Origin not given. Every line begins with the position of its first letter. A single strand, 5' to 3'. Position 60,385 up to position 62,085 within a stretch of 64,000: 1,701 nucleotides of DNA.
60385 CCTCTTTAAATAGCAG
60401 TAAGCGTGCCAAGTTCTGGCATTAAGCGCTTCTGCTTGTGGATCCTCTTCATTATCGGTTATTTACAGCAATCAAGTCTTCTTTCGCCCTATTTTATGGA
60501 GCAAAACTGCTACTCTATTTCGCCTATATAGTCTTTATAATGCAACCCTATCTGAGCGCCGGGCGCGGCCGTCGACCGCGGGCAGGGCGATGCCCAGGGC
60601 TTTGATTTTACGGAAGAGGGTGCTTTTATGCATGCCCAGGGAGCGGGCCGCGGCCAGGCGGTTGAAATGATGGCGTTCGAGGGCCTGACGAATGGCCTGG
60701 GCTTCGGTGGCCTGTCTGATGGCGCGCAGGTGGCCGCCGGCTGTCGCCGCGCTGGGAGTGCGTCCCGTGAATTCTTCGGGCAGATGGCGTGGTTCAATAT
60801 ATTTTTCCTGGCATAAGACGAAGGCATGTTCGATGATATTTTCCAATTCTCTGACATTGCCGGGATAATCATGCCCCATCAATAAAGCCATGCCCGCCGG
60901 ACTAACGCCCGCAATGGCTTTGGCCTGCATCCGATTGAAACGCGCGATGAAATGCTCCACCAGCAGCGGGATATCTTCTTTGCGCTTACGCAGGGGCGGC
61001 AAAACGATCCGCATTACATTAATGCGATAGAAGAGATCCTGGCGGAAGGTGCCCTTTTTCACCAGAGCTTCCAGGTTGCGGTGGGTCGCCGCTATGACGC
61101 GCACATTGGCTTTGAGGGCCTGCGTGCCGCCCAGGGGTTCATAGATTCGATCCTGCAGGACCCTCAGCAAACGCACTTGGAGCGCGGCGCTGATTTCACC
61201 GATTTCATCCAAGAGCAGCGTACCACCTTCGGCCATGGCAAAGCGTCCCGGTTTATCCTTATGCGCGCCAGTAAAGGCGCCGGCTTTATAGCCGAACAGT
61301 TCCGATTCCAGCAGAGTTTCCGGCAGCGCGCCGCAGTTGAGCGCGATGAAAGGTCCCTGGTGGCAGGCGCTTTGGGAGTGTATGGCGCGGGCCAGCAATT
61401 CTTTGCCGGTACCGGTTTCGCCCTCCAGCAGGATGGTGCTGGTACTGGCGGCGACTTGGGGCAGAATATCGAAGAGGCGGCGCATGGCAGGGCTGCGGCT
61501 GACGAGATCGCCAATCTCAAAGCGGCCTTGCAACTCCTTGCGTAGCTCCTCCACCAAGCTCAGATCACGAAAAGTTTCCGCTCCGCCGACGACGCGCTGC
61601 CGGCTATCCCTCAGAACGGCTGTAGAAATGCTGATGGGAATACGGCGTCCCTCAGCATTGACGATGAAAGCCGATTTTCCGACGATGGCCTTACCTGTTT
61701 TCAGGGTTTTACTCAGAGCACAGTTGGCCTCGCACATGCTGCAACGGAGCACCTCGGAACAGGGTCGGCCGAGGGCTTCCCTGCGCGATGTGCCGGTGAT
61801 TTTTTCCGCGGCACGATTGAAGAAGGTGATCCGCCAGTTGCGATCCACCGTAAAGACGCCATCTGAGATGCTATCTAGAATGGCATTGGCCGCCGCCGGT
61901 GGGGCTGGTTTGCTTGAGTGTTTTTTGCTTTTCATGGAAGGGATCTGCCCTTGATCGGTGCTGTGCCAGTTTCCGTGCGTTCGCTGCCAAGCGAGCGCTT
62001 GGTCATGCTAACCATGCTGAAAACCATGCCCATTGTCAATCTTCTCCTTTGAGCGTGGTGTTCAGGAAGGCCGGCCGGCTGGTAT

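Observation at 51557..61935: Expanded orange-protein (ORP) complex-like operon under a sigma54 activator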

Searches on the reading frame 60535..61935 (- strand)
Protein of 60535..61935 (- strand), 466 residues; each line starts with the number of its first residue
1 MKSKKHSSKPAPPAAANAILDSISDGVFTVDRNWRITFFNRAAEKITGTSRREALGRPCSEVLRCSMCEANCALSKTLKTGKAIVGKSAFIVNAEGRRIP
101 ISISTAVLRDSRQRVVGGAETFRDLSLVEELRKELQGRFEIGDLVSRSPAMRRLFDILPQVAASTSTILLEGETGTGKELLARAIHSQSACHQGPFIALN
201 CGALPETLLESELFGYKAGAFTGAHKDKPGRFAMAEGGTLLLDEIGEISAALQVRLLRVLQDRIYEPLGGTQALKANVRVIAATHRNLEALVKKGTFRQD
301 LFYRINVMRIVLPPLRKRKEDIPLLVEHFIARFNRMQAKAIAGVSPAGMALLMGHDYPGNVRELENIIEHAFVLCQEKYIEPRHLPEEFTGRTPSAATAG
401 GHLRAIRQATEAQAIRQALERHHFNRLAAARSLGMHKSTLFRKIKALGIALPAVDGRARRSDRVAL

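Call 3: search_protein_families(library=pfam, proteins=[window:60535-61935:-], max_evalue=0.01)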
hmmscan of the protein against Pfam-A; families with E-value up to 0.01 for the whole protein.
window:60535-61935:- (466 aa): 14 families
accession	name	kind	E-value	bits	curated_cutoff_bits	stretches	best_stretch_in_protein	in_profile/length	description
PF00158.32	Sigma54_activat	-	1.4e-67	227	20.2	1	145-310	2-167/168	Sigma-54 interaction domain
PF25601.1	AAA_lid_14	-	2.5e-28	98.2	27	1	316-398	1-83/87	AAA+ ATPase lid domain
PF14532.12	Sigma54_activ_2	-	9.9e-21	74.9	25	1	146-315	2-138/138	Sigma-54 interaction domain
PF13426.13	PAS_9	-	1e-12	48.6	27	1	24-126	1-102/103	PAS domain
PF08448.16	PAS_4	-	2.5e-11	44.2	23.1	1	20-126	1-106/110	PAS fold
PF00989.32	PAS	-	1.6e-10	41.4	22.6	1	18-117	5-105/113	PAS fold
PF02954.25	HTH_8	-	1.9e-09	37.5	22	1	410-446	5-41/42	Bacterial regulatory protein, Fis family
PF07728.20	AAA_5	-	2.7e-09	37.6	22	1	168-286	2-123/139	AAA domain (dynein-related subfamily)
PF13188.13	PAS_8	-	3.2e-08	33.6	21.8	1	18-65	5-49/65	PAS domain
PF00004.35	AAA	-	6.3e-06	27.1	21.2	1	168-290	1-113/131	ATPase family associated with various cellular activities (AAA)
PF01078.27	Mg_chelatase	-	0.00017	21.5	20.3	0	222-253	92-123/207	Magnesium chelatase, subunit ChlI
PF18024.7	HTH_50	-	0.00053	20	27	1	402-449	3-49/50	Helix-turn-helix domain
PF07724.20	AAA_2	-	0.00066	20.2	27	1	165-293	3-132/166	AAA domain (Cdc48 subfamily)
PF13191.12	AAA_16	-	0.0021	19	32.6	1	144-214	2-79/167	AAA ATPase domain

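Call 7: search_protein_families(library=ncbifam, proteins=[window:60535-61935:-], max_evalue=0.01)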
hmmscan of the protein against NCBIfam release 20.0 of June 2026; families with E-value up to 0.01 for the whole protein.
window:60535-61935:- (466 aa): 42 families (the best 25 are shown)
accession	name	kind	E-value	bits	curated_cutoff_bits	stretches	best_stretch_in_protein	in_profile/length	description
NF041552.1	TF_PrdR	equivalog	1.4e-105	353.8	795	1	15-446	135-575/577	sigma-54 dependent transcriptional regulator PrdR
TIGR01817.1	nifA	equivalog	3.6e-105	352.7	528.85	1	134-388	188-441/534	nif-specific transcriptional activator NifA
NF008469.0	PRK11361.1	equivalog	1.6e-100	337.1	714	1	129-450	130-457/461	acetoacetate metabolism transcriptional regulator AtoC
NF007689.0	PRK10365.1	equivalog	1.6e-93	313.9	760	1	144-444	141-439/441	sigma-54-dependent response regulator transcription factor ZraR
TIGR02915.1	PEP_resp_reg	equivalog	3.4e-93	312.9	502.6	1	137-449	134-444/445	PEP-CTERM-box response regulator transcription factor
NF038308.1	RNA_repair_RtcR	equivalog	1.2e-92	311.5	650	1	132-430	170-477/530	RNA repair transcriptional activator RtcR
TIGR01818.1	ntrC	equivalog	1.4e-92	311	558.6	1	141-395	133-387/463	nitrogen regulation protein NR(I)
NF003451.0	PRK05022.1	equivalog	1.1e-90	304.9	476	1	139-449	187-510/512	nitric oxide reductase transcriptional regulator NorR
TIGR02329.1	propionate_PrpR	equivalog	8.3e-89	298.6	499.2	1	126-446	196-526/526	propionate catabolism operon regulatory protein PrpR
NF011953.0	PRK15424.1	equivalog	1.2e-84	284.9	703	1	107-446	184-533/538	propionate catabolism operon regulatory protein PrpR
NF050807.1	TransRegFlbDCaul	equivalog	3.9e-83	279.8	750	1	143-417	119-391/454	sigma-54-dependent transcriptional regulator FlbD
NF041906.1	V4R_TF_MobR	exception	3.7e-81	273.2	999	1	138-445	228-542/544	phenol degradation transcriptional regulator MobR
NF011695.0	PRK15115.1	equivalog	2.9e-79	266.9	763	1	143-441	136-430/445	two-component system response regulator GlrR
NF011958.0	PRK15429.1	equivalog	2.1e-77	261.3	830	1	124-450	364-687/692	formate hydrogenlyase transcriptional activator FlhA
TIGR02974.1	phageshock_pspF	equivalog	2.3e-77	260.5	443.55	1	145-375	2-233/336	phage shock protein operon transcriptional activator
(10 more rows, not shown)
